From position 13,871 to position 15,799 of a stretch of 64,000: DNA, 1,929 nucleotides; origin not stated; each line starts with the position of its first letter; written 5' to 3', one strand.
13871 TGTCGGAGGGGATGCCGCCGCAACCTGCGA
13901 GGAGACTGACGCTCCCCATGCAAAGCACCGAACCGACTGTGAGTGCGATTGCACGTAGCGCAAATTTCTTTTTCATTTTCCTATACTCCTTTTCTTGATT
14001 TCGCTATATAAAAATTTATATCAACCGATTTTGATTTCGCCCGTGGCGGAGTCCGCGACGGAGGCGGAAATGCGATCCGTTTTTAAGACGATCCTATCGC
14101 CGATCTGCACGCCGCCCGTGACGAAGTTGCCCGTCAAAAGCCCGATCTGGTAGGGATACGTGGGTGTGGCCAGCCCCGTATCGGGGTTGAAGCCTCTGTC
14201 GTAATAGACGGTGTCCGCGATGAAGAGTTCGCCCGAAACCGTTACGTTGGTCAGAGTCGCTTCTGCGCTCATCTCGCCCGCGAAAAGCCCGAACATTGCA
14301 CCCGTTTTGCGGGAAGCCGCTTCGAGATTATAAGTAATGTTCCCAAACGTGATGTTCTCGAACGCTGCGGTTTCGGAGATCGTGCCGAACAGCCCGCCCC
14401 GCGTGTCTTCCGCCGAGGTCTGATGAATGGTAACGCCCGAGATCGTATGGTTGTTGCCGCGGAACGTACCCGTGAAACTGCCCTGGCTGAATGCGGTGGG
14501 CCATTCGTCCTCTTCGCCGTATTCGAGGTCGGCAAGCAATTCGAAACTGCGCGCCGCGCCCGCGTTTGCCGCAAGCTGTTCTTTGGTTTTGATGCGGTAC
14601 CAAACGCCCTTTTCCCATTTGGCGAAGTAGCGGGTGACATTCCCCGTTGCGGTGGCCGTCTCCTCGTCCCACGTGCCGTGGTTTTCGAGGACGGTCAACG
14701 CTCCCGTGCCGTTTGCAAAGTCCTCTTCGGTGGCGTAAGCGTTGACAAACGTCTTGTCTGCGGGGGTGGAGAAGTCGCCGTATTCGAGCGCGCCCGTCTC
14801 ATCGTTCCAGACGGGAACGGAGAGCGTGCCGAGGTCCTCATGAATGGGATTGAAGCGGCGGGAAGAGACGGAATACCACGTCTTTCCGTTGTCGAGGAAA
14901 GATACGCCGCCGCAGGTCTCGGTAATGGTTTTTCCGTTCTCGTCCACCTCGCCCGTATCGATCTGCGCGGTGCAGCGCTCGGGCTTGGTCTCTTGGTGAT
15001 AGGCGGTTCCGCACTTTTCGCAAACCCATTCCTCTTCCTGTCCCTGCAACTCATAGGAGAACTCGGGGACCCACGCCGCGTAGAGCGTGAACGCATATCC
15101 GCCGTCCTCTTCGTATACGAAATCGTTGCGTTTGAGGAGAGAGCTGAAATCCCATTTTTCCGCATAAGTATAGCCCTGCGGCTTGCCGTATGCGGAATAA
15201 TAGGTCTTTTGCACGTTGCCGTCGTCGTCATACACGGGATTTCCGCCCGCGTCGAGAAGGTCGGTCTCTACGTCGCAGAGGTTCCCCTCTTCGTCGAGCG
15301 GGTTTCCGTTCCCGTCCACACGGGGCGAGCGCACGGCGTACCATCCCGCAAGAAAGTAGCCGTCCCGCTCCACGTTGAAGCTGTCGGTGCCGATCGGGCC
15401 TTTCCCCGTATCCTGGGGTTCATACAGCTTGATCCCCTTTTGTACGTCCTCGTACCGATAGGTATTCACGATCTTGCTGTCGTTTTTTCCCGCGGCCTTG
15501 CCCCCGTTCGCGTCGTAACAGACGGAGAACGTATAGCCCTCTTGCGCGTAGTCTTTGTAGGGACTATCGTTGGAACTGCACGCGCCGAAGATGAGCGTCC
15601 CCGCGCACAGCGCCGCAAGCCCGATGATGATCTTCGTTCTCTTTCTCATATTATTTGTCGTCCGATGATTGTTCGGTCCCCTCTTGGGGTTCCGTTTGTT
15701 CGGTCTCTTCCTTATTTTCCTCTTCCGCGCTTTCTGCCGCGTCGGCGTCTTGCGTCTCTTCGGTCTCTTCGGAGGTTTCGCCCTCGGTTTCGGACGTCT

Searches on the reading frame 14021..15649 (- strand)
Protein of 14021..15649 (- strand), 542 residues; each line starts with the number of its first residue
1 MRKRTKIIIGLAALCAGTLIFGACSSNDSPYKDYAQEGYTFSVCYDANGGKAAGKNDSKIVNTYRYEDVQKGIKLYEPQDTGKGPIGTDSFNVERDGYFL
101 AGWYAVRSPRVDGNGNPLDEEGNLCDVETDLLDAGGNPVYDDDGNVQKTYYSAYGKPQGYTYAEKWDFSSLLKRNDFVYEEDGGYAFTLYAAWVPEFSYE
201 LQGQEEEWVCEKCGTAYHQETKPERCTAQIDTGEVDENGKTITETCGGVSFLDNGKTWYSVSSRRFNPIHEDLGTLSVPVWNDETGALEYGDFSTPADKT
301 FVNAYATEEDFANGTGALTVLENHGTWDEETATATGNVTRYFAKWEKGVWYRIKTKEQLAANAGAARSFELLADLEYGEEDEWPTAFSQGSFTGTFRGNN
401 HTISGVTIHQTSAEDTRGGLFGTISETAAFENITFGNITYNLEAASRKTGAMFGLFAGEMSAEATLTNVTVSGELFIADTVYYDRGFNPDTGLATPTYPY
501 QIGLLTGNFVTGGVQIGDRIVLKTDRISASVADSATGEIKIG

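Call 5: search_protein_families(library=pfam, proteins=[window:14021-15649:-], max_evalue=0.01)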
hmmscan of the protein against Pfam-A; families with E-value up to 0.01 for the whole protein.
window:14021-15649:- (542 aa): 1 family
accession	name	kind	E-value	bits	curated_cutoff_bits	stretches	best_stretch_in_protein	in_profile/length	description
PF05191.20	ADK_lid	-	0.0074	16.6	26.6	0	208-223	2-17/36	Adenylate kinase, active site lid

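Call 13: find_related_loci(query=window:14021-15649:-, collection=genome_contigs, flank=10000)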
Query window:14021-15649:- (542 aa) in genome_contigs; peptide patterns used: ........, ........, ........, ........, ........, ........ (x = any residue, [..] = any of these).
27 stretches matched a pattern; 8 encode a relative of the query (tblastn E <= 1e-3); 8 distinct loci.
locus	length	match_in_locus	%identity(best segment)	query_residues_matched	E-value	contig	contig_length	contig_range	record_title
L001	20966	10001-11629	68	1-542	0e+0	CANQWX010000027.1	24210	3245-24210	MAG: uncultured Clostridia bacterium isolate Lapin-020__bin18 genome assembly, contig: Lapin-020__NODE_2614_length_24210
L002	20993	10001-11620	67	1-541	0e+0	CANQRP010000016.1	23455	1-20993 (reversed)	MAG: uncultured Clostridia bacterium isolate Lapin-021__bin27 genome assembly, contig: Lapin-021__NODE_2441_length_23455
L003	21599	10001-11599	64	1-542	0e+0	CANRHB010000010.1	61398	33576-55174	MAG: uncultured Clostridia bacterium isolate Lapin-020__bin46 genome assembly, contig: Lapin-020__NODE_453_length_61398_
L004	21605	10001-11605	63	1-542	0e+0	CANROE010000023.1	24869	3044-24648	MAG: uncultured Clostridia bacterium isolate Lapin-020__bin38 genome assembly, contig: Lapin-020__NODE_2496_length_24869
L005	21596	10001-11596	61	1-542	0e+0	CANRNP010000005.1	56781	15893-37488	MAG: uncultured Clostridia bacterium isolate Lapin-021__bin56 genome assembly, contig: Lapin-021__NODE_667_length_56781_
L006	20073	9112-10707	58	1-540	0e+0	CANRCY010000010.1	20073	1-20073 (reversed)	MAG: uncultured Clostridia bacterium isolate Lapin-026__bin67 genome assembly, contig: Lapin-026__NODE_3125_length_20073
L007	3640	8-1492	43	1-541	1e-135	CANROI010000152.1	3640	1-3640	MAG: uncultured Clostridia bacterium isolate Lapin-020__bin45 genome assembly, contig: Lapin-020__NODE_40052_length_3640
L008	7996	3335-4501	32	6-507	1e-58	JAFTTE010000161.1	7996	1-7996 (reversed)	MAG: Clostridia bacterium isolate RGIG4127 Roe_deer_Colon-1__c768970, whole genome shotgun sequence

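Call 27: find_related_loci(query=A1, collection=metagenome_contigs, flank=10000)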
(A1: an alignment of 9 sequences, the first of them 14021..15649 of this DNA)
Query A1 (542 aa) in metagenome_contigs; peptide patterns used: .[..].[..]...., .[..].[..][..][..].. (x = any residue, [..] = any of these).
183 stretches matched a pattern; 38 encode a relative of the query (tblastn E <= 1e-3); 38 distinct loci.
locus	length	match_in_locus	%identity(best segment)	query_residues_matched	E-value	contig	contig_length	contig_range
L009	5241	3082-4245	31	6-477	9e-60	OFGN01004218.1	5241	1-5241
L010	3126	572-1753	31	23-514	5e-58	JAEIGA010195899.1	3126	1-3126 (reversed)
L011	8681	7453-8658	32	1-482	1e-57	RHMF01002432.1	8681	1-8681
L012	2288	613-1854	32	1-505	3e-58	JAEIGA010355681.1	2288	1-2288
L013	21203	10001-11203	31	3-507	9e-57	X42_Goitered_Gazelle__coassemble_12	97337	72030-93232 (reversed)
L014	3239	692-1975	30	1-528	3e-56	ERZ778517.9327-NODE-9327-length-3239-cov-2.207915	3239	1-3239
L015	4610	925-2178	29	1-531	7e-56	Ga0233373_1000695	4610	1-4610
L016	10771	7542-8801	33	10-473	2e-55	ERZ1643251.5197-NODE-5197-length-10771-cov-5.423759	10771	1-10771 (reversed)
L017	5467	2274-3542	29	1-516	1e-54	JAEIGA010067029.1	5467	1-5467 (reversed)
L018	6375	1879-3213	31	1-516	1e-54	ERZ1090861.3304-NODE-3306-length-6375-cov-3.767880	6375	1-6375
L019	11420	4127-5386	33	10-473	2e-53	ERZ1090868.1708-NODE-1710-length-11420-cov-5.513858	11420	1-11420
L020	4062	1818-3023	29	1-507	7e-52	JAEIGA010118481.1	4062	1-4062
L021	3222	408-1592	30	8-507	5e-52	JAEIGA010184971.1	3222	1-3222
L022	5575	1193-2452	28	2-541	9e-51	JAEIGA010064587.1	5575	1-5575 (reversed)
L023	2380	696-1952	28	8-541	7e-51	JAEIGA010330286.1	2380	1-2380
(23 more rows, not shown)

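Call 32: search_solved_structures(query=A1, max_evalue=0.1)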
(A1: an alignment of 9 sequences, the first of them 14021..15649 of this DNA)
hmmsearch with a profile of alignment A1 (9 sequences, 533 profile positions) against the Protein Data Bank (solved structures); distinct sequences matched with E-value up to 0.1: 0.

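Call 39: search_protein_families(library=pfam, alignment_id=A2, max_evalue=0.01)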
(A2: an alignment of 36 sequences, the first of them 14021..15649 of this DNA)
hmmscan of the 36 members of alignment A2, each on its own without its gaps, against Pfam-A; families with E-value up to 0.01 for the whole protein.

A. member 1, window:14021-15649:- (542 aa): 1 family
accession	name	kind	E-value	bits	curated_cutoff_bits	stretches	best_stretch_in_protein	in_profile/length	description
PF05191.20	ADK_lid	-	0.0074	16.6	26.6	0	208-223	2-17/36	Adenylate kinase, active site lid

B. families by the number of members that match (of 36 scanned): 3 families
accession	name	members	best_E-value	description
PF09479.16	Flg_new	14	3.2e-06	Listeria-Bacteroides repeat domain (List_Bact_rpt)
PF05342.19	Peptidase_M26_N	6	4.6e-06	M26 IgA1-specific Metallo-endopeptidase N-terminal region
PF05191.20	ADK_lid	1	0.0074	Adenylate kinase, active site lid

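Call 46: predict_structure(alignment_id=A2)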
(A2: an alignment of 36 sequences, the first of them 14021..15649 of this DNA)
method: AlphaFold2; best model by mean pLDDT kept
length: 542 residues; sequences in the alignment: 36
mean_pLDDT: 88.7   pTM: 0.77
mean pLDDT of the five models: 88.7, 87.7, 87.5, 86.3, 85.8
residues with pLDDT >= 90: 348; 70-90: 142; 50-70: 50; < 50: 2
segments of 3 or more residues with pLDDT < 50: none
pLDDT, mean of each block of 10 residues (from residue 1): 75 76 55 78 87 79 87 87 62 88 95 95 93 85 92 90 95 77 76 95 97 95 96 86 94 96 94 94 97 95 97 96 94 93 97 98 96 96 93 97 97 93 97 97 89 96 96 92 60 62 93 83 85 85 65
secondary structure, 60 per line:
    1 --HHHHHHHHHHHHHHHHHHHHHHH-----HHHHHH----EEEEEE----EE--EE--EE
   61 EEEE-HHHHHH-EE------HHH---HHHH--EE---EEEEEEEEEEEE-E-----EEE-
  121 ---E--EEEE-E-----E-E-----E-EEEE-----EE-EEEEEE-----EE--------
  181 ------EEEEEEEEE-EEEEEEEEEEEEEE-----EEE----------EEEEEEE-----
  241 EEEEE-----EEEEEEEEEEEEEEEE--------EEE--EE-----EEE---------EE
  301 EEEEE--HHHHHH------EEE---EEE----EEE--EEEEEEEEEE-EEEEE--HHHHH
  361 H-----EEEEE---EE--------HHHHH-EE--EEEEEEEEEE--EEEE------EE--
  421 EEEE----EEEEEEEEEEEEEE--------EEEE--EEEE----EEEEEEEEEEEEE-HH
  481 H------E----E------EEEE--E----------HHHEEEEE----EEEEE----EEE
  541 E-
elements in order: H3-25 H31-36 E41-46 E59-64 H66-71 H87-90 E98-109 E117-119 E127-130 E148-151 E160-165 E187-195 E197-210 E216-218 E229-235 E241-245 E251-266 E275-277 E287-289 E299-305 H308-313 E320-322 E326-328 E333-335 E338-347 E349-353 H356-361 E367-371 H385-389 E395-404 E407-410 E421-424 E429-442 E451-454 E457-460 E465-477 E500-503 E520-524 E529-533 E538-541

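Call 48: find_homologous_proteins(query=A2, max_evalue=0.00001)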
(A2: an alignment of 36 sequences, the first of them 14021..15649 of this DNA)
Query A2 (36 sequences) (542 aa, profile of the alignment): 331 proteins with E <= 0.00001 among 8000 candidates; the best 120 are listed.
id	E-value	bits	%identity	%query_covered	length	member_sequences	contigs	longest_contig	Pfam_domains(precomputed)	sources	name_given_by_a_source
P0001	6.7e-190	650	32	94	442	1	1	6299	-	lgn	-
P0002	7.1e-190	649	32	94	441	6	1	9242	-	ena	-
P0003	7.6e-190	649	31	94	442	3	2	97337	-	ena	-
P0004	2.1e-189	648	31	95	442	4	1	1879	-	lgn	-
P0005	5.0e-189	647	30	100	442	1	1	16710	-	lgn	-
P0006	7.5e-189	646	29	94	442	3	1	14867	-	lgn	-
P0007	2.8e-188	644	31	100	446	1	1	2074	-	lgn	-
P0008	6.9e-188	643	31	94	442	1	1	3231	-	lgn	-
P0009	6.9e-188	643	34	47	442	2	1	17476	-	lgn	-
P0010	7.7e-187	639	29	94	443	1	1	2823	-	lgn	-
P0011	9.7e-187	639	32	89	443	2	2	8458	-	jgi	-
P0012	1.6e-186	638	30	94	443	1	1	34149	-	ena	-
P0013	2.8e-186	638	30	100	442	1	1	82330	-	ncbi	-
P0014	3.8e-186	637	30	94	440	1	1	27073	-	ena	-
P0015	8.0e-186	636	31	100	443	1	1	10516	-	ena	-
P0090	8.6e-179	613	29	100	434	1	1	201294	-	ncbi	-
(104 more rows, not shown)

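Call 49: find_encoding_contigs(protein=P0090, flank=10000, max_places=2)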
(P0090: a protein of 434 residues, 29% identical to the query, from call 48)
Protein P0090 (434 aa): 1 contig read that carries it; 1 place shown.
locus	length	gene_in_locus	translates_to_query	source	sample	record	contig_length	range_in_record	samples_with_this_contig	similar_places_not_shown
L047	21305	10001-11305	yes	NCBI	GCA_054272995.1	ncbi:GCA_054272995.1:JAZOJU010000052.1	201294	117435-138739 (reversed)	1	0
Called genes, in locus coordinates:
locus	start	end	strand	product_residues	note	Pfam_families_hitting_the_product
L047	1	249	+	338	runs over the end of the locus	-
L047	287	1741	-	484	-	PF13484:Fer4_16 (faint), PF12801:Fer4_5, PF00037:Fer4 (weak), PF12838:Fer4_7 (weak), PF00578:AhpC-TSA, PF08534:Redoxin, PF00085:Thioredoxin, PF13905:Thioredoxin_8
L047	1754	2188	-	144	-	-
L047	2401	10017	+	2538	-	PF00082:Peptidase_S8, PF02225:PA, PF06280:fn3_5, PF13306:LRR_5, PF13855:LRR_8 (faint), PF13306:LRR_5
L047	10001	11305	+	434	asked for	-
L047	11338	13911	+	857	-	PF00496:SBP_bac_5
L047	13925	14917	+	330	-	PF00528:BPD_transp_1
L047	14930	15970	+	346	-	PF12911:OppC_N, PF00528:BPD_transp_1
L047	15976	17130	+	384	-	PF00005:ABC_tran, PF08352:oligo_HPY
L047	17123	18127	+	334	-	PF00005:ABC_tran, PF13304:AAA_21 (faint), PF08352:oligo_HPY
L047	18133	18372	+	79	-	-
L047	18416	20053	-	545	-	PF00664:ABC_membrane, PF13401:AAA_22 (faint), PF00005:ABC_tran, PF02463:SMC_N (faint), PF13304:AAA_21 (faint)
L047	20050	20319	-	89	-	PF05402:PqqD (weak)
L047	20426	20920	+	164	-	PF19601:DUF6106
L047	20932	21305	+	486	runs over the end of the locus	PF03853:YjeF_N, PF01256:Carb_kinase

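Call 50: fold_search(model_id=the predicted structure, library=pdb)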
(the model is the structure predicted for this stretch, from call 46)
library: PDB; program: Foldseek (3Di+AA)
matches with E <= 10: 222; with E <= 0.001: 0
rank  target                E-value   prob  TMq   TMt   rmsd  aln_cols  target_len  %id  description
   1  3n6z                  1.1e-03  1.00  0.17  0.26   6.2       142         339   18  Crystal structure of a putative immunoglobulin A1 protease (BACOVA_03286) from Bacteroides ovatus at 1.30 A resolution (released 2010-07-21)
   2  7edd                  4.2e-02  0.06  0.07  0.04  23.6       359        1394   11  Crystal structure of a serine protease from Streptococcus pyogenes (released 2021-05-12)
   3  5xyr                  1.0e-01  0.03  0.07  0.04  23.8       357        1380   10  Crystal structure of a serine protease from Streptococcus species (released 2018-08-08)
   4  8jli_A                2.0e-01  0.13  0.08  0.07  13.5       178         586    8  Cryo-EM structure of SV2A dimer in complex levetiracetam (released 2024-05-01)
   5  3gf5_A                2.3e-01  0.02  0.07  0.08  26.9       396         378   10  Crystal structure of the P21 R1-R7 N-terminal domain of murine MVP (released 2009-11-10)
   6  7uvk                  2.4e-01  0.11  0.15  0.07  17.8       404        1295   11  G. haemolysans IgA1 protease (released 2022-11-23)
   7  9grw_B                2.4e-01  0.03  0.06  0.08  24.5       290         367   11  Structure of Heparinase I from Bacteroides eggerthii in complex with calcium cofactor (released 2025-09-24)
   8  6vjb                  2.7e-01  0.02  0.06  0.04  24.0       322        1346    6  Crystal structure of a catalytically inactive CXC Chemokine-degrading protease SpyCEP from Streptococcus pyogenes (released 2020-04-15)
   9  5xya                  2.7e-01  0.02  0.07  0.04  25.2       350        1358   11  Crystal structure of a serine protease from Streptococcus species (released 2018-08-08)
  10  8jlh_C                3.0e-01  0.21  0.10  0.35  11.7       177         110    9  Cryo-EM structure of SV2A dimer in complex with BoNT/A2 Hc and levetiracetam (released 2024-05-01)
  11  3ikw                  3.0e-01  0.02  0.06  0.08  22.7       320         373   11  Structure of Heparinase I from Bacteroides thetaiotaomicron (released 2009-09-29)
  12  7w7i_E                3.0e-01  0.02  0.07  0.09  22.0       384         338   12  Crystal Structure of shaft pilin PitB from pilus islet-2 of Streptococcus oralis (released 2022-06-01)
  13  3gng                  3.4e-01  0.02  0.06  0.07  28.6       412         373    9  P21B crystal structure of R1-R7 of Murine MVP (released 2009-11-10)
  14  8s09_6                3.6e-01  0.04  0.05  0.04  20.7       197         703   11  H. sapiens MCM2-7 double hexamer bound to double stranded DNA (released 2024-10-02)
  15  4p0d                  3.8e-01  0.02  0.07  0.07  24.3       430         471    9  The T6 backbone pilin of serotype M6 Streptococcus pyogenes has a modular three-domain structure decorated with variable (released 2014-08-27)
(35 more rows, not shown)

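Call 65: search_protein_representatives(alignment_id=A2)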
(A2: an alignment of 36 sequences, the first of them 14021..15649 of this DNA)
Query: 36 sequences, 459 profile positions. Proteins with E-value up to 0.001 (for the whole library): 14245; up to 1e-10: 3440; up to 1e-30: 471. The best 150 are listed.
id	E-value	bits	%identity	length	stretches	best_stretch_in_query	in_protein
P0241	1.6e-177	607.0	-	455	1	1-457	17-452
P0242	7.8e-167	571.8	-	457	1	1-458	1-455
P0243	3.2e-166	569.8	-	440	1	3-457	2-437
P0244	6.9e-160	548.9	-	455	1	1-457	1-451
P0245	1.8e-159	547.5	-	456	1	1-458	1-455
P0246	3.2e-158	543.4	-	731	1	10-457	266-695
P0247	2.7e-157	540.4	-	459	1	1-456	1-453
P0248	3.7e-157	539.9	-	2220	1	8-457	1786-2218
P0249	3.5e-156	536.7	-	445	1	1-457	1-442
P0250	5.7e-156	536.0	-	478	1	1-452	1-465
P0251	5.1e-155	532.8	-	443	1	1-456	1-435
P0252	1.8e-154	531.1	-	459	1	1-456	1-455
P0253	2.3e-154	530.7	-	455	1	1-458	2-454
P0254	9.2e-154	528.7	-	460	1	1-458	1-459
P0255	4.4e-152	523.2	-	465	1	1-458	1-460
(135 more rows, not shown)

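Call 70: search_protein_families(library=ncbifam, proteins=[window:14021-15649:-], max_evalue=0.001)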
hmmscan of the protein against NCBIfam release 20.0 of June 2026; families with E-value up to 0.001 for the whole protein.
window:14021-15649:- (542 aa): 0 families
